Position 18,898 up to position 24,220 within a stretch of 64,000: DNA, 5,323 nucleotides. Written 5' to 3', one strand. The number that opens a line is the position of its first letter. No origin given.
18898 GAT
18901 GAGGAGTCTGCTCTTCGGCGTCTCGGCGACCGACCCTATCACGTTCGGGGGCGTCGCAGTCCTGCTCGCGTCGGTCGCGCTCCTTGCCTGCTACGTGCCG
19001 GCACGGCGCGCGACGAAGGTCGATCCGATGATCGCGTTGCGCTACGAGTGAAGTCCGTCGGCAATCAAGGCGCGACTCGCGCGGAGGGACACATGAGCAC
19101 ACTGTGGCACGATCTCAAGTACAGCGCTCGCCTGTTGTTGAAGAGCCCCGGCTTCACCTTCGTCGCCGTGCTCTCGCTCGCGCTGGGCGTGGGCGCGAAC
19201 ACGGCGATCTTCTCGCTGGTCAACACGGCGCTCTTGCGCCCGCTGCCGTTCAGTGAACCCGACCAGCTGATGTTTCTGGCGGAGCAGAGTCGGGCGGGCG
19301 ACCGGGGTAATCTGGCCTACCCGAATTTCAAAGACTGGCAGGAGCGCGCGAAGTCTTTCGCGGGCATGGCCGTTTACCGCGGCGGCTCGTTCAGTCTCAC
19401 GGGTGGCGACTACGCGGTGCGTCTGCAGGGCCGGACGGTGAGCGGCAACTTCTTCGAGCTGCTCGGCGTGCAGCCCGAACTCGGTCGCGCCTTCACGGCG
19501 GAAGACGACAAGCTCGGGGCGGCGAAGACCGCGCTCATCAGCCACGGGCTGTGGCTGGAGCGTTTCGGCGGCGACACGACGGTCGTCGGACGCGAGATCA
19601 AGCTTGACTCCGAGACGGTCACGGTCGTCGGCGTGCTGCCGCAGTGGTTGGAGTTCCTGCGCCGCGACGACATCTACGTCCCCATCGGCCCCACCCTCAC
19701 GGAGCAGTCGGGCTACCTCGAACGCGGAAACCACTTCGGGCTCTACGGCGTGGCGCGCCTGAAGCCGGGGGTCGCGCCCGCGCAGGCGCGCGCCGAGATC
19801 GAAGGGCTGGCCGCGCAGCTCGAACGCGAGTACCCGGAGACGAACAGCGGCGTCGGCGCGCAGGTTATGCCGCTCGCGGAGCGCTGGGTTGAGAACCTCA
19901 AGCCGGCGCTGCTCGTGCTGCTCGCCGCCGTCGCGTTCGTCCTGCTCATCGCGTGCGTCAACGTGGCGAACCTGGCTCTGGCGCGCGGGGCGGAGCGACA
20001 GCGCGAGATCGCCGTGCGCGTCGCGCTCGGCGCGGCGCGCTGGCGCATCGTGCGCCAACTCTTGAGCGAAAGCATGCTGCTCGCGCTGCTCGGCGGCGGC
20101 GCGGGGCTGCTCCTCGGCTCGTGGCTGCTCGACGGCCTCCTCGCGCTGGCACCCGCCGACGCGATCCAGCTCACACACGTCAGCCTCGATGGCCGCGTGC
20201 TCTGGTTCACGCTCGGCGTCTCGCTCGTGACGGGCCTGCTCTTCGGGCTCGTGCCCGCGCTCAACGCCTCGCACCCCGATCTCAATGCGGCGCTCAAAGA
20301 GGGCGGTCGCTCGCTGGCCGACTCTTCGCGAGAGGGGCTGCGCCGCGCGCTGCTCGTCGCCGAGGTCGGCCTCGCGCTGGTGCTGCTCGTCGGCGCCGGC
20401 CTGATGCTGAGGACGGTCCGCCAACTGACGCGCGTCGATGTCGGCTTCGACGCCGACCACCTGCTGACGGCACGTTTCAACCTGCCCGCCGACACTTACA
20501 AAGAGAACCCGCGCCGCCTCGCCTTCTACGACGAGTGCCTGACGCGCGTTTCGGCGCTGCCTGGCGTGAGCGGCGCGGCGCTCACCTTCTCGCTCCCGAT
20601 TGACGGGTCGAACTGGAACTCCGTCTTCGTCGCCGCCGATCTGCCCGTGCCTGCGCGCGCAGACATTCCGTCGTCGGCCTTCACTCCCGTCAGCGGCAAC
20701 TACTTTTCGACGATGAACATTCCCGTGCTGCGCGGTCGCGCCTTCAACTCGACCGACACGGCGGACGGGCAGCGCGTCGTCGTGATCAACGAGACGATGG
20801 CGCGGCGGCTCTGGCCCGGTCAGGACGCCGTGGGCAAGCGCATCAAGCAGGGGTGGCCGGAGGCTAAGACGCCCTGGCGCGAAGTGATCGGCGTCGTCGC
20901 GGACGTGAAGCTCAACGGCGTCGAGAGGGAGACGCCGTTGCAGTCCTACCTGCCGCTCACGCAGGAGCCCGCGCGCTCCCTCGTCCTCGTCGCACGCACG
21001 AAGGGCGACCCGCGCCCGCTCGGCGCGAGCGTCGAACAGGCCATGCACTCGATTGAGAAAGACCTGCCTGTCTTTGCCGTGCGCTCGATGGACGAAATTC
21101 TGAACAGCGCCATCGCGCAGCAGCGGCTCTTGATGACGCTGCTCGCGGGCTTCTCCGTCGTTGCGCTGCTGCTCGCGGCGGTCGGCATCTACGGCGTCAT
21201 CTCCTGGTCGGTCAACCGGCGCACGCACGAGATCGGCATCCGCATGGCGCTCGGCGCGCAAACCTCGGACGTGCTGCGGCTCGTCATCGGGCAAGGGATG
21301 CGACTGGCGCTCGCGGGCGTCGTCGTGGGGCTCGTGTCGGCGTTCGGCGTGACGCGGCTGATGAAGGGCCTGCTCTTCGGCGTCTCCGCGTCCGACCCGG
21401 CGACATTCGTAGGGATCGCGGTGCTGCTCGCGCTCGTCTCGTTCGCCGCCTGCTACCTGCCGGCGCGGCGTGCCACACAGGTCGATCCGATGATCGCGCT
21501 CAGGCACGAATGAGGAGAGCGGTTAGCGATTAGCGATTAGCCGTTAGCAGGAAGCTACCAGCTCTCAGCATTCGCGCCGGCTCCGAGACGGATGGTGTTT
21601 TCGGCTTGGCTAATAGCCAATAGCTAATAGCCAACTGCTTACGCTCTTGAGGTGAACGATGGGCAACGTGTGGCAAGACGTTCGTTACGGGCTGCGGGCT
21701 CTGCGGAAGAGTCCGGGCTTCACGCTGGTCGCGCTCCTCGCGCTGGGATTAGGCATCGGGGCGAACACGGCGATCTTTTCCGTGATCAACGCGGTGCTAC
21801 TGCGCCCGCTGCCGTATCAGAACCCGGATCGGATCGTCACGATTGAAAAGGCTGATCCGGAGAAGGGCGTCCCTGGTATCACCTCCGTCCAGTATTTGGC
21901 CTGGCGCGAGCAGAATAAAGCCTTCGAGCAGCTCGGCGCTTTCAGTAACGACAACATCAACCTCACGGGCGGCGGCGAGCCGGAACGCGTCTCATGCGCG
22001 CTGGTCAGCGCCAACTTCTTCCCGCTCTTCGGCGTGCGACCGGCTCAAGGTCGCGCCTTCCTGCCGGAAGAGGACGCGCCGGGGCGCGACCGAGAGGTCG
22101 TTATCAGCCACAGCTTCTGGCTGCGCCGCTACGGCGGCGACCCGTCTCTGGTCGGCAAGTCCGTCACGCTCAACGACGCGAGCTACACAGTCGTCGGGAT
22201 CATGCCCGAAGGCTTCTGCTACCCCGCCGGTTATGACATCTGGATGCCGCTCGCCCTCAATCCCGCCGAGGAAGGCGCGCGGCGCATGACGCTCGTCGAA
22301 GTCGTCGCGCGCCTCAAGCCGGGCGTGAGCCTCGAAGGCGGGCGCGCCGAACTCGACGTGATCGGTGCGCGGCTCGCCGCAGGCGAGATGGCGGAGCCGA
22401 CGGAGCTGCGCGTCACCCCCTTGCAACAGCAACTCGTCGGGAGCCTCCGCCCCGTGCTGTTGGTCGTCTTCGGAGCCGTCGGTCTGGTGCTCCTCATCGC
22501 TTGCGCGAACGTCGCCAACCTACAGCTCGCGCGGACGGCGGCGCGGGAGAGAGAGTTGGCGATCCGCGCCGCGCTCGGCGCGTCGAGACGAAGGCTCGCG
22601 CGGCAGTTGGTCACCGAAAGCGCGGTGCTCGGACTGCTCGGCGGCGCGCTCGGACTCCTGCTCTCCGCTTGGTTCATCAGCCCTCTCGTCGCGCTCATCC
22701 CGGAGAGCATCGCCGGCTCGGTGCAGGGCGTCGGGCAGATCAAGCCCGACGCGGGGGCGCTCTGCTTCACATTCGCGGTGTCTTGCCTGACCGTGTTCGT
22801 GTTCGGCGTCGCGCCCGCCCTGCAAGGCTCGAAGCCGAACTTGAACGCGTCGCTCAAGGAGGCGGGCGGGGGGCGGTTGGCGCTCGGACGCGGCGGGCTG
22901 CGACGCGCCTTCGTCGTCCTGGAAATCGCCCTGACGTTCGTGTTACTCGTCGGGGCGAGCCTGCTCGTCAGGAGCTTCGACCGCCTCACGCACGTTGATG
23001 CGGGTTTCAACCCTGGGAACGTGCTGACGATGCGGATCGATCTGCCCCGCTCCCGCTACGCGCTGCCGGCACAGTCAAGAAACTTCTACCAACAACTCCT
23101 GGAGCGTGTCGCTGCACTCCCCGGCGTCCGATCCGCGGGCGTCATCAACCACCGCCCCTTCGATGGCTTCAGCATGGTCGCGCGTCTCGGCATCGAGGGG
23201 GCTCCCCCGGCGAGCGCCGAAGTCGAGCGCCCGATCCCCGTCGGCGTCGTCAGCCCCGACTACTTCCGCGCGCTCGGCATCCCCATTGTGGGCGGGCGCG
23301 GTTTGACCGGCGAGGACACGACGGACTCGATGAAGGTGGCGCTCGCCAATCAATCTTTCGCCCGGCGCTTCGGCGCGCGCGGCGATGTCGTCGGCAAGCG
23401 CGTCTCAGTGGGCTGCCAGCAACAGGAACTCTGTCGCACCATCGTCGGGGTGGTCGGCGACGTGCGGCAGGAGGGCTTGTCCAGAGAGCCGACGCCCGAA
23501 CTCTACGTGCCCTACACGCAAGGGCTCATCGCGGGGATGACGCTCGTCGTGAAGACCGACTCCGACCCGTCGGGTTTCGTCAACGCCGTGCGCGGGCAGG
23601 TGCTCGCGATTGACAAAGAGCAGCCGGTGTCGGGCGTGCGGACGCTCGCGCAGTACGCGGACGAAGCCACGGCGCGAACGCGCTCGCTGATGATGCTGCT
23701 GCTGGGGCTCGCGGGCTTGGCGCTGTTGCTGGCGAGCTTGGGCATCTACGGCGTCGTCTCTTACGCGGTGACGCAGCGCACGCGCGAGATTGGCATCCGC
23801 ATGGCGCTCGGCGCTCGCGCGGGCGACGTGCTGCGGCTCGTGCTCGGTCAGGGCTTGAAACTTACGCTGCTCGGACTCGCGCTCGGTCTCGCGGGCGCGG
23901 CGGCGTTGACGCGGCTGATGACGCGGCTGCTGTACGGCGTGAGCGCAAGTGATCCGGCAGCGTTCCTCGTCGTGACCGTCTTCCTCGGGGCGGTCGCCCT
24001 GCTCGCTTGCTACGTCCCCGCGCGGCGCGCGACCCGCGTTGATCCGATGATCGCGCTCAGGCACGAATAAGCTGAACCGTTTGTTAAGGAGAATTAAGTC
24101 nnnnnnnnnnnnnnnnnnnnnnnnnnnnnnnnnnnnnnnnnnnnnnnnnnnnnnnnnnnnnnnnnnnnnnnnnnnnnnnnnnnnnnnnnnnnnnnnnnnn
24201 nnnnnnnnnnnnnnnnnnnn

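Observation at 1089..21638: Conserved intergenic hairpin element built from opposed 7-nt repeat arrays between ADOP genes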

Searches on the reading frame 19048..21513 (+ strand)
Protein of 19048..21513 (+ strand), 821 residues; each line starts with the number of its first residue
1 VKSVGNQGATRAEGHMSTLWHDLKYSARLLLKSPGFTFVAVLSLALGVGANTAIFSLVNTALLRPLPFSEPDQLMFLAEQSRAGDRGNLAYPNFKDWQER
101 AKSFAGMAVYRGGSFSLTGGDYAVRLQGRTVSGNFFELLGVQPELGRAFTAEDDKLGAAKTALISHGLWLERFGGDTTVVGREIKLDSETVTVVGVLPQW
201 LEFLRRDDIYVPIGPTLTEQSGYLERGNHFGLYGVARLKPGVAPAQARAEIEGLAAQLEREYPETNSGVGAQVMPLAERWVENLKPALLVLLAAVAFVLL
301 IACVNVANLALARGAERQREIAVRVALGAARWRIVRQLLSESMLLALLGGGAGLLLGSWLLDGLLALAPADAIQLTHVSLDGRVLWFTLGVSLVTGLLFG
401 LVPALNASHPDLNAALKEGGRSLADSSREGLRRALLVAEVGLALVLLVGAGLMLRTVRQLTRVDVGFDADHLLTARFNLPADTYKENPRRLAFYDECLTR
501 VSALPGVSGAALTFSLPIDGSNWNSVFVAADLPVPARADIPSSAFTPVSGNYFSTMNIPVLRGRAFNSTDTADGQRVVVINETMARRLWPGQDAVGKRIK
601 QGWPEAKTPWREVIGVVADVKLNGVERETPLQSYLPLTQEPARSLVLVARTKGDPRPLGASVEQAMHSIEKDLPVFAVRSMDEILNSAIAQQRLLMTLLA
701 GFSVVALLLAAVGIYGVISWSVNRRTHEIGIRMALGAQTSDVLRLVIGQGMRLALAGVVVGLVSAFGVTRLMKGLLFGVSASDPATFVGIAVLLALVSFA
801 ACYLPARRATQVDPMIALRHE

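Call 10: search_protein_families(library=ncbifam, proteins=[window:19048-21513:+])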
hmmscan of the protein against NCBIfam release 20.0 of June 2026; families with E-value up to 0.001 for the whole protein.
window:19048-21513:+ (821 aa): 5 families
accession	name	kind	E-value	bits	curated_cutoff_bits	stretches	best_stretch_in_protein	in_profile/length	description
TIGR03434.1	ADOP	subfamily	8.3e-304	1009.8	622.3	1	19-821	1-803/803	ADOP family duplicated permease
NF007826.0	PRK10535.1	equivalog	3.3e-36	124.8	966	2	539-821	364-648/648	macrolide ABC transporter ATP-binding protein/permease MacB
TIGR02212.1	lolCE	equivalog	1.2e-06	27.7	362.45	0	680-821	253-411/411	lipoprotein-releasing ABC transporter permease subunit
NF038008.1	ABC_perm_DarB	equivalog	8.8e-05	20.6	700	0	286-348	271-333/777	darobactin export ABC transporter permease subunit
TIGR00439.2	FtsX_Gneg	equivalog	0.00089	18.5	255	0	246-405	129-284/292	permease-like cell division protein FtsX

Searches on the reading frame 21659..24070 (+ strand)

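Call 10: search_protein_families(library=ncbifam, proteins=[window:21659-24070:+])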
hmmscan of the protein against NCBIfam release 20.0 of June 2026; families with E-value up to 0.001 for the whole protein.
window:21659-24070:+ (803 aa): 4 families
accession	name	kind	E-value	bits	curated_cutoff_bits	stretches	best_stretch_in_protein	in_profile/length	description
TIGR03434.1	ADOP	subfamily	6.4e-295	980.4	622.3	1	4-803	1-803/803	ADOP family duplicated permease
NF007826.0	PRK10535.1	equivalog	4.4e-33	114.4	966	2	529-803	370-648/648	macrolide ABC transporter ATP-binding protein/permease MacB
TIGR02212.1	lolCE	equivalog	2.2e-07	30.2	362.45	0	673-803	264-411/411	lipoprotein-releasing ABC transporter permease subunit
NF038008.1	ABC_perm_DarB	equivalog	0.00024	19.2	700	0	265-343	271-345/777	darobactin export ABC transporter permease subunit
